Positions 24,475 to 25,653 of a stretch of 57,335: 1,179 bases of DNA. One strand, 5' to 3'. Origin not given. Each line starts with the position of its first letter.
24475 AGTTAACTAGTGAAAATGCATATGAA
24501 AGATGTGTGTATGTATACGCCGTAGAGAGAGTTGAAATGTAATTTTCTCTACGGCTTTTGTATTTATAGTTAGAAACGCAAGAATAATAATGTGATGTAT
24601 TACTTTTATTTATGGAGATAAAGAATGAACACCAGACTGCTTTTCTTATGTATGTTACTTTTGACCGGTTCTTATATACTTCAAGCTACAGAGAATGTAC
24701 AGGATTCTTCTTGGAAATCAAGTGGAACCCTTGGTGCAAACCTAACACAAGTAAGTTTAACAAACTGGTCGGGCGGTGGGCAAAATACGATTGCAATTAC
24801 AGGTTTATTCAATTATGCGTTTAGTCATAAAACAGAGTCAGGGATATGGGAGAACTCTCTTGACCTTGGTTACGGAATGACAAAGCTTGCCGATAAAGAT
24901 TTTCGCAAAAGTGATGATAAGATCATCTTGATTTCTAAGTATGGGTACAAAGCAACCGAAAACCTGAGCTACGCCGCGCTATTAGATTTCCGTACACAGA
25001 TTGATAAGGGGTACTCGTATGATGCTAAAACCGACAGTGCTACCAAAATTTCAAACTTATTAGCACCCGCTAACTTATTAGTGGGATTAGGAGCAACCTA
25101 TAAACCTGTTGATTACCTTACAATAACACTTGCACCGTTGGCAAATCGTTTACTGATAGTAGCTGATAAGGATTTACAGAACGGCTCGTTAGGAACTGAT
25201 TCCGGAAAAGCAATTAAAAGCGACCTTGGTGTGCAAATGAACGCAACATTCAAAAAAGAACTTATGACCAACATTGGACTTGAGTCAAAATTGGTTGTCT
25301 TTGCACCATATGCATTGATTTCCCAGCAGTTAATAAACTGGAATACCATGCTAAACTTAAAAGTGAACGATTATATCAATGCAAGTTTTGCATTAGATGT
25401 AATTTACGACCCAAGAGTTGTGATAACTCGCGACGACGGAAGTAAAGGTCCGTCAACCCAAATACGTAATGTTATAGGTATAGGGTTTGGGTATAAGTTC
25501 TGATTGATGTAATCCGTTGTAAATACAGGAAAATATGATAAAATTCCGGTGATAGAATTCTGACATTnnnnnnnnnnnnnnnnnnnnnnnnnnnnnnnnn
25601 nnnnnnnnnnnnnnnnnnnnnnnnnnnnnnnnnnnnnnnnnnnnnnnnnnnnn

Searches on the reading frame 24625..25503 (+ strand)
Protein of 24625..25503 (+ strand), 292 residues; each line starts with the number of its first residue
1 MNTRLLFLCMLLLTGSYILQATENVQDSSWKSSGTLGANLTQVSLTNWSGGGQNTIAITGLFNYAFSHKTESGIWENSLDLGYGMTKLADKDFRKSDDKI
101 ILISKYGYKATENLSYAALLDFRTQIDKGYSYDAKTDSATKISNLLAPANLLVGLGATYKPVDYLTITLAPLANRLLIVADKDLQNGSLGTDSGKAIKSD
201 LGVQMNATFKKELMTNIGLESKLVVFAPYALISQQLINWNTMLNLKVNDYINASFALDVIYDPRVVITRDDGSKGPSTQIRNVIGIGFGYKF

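Call 62: search_protein_families(library=pfam, proteins=[window:24625-25503:+], max_evalue=0.001)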
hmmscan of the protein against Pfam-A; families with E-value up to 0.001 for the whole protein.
window:24625-25503:+ (292 aa): 1 family
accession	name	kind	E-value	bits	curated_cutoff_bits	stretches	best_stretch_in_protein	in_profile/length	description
PF11276.14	DUF3078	-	6e-27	94.3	25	1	40-130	1-92/92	Protein of unknown function (DUF3078)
